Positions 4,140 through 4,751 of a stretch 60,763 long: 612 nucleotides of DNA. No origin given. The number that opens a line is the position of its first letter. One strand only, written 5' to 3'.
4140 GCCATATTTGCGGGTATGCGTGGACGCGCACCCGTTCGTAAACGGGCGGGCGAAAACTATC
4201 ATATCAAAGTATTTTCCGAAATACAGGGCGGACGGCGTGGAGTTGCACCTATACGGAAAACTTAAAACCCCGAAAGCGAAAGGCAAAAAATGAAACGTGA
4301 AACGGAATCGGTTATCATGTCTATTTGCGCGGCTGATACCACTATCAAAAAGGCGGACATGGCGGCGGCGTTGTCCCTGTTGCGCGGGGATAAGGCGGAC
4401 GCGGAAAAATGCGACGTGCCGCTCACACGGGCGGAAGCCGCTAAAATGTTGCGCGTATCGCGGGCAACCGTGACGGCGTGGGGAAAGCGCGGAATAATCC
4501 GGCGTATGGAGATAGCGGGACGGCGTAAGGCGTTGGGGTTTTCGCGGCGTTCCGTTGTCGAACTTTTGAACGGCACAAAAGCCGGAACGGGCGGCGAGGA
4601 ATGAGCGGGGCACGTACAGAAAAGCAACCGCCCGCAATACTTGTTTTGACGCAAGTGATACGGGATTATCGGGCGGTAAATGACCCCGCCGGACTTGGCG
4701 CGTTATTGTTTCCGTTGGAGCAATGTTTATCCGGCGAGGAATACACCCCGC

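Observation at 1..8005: Kilobase-scale 'word-shuffled' non-coding repeat array split by an integrase module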

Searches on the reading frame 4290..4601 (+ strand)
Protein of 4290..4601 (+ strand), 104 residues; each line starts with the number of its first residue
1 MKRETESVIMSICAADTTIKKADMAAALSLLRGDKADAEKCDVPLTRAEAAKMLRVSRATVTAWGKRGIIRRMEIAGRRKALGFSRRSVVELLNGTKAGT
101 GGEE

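Call 14: search_protein_families(library=pfam, proteins=[window:4290-4601:+], max_evalue=0.01)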
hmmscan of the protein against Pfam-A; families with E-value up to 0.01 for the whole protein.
window:4290-4601:+ (104 aa): 6 families
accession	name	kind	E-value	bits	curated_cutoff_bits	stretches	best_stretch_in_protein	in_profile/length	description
PF12728.13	HTH_17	-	1e-06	29.3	27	1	45-94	2-48/51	Helix-turn-helix domain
PF13545.12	HTH_Crp_2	-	0.00015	22.1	27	1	26-62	5-40/70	Crp-like helix-turn-helix domain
PF13384.12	HTH_23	-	0.00045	20.4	24.6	0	45-64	18-37/50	Homeodomain-like domain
PF13551.12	HTH_29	-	0.0032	18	28.1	0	42-67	13-35/64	Winged helix-turn helix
PF00376.29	MerR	-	0.0053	17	28.2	1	49-71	4-27/38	MerR family regulatory protein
PF01381.28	HTH_3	-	0.0079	16.7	23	0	45-64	10-29/55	Helix-turn-helix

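Call 15: search_protein_families(library=phrogs, proteins=[window:4290-4601:+], max_evalue=0.01)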
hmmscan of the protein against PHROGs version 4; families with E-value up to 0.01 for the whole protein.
window:4290-4601:+ (104 aa): 8 families
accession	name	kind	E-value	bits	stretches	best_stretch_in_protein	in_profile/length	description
phrog_66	-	integration and excision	7.1e-07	30.2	1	28-98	77-145/412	excisionase and transcriptional regulator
phrog_2907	-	integration and excision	1.3e-05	26.6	1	44-79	6-41/117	excisionase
phrog_8008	-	DNA, RNA and nucleotide metabolism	9.8e-05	23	1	48-75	18-45/66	DNA binding protein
phrog_2474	-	transcription regulation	0.00038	21.4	1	40-81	44-85/118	MerR-like transcriptional regulator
phrog_7735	-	integration and excision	0.00086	20.6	1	45-95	6-52/99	excisionase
phrog_57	-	head and packaging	0.0013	19.6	1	45-81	13-47/199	terminase small subunit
phrog_1729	-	unknown function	0.0023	19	1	45-80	93-128/142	-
phrog_10045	-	DNA, RNA and nucleotide metabolism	0.0041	17.9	1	45-68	21-44/74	HTH DNA binding protein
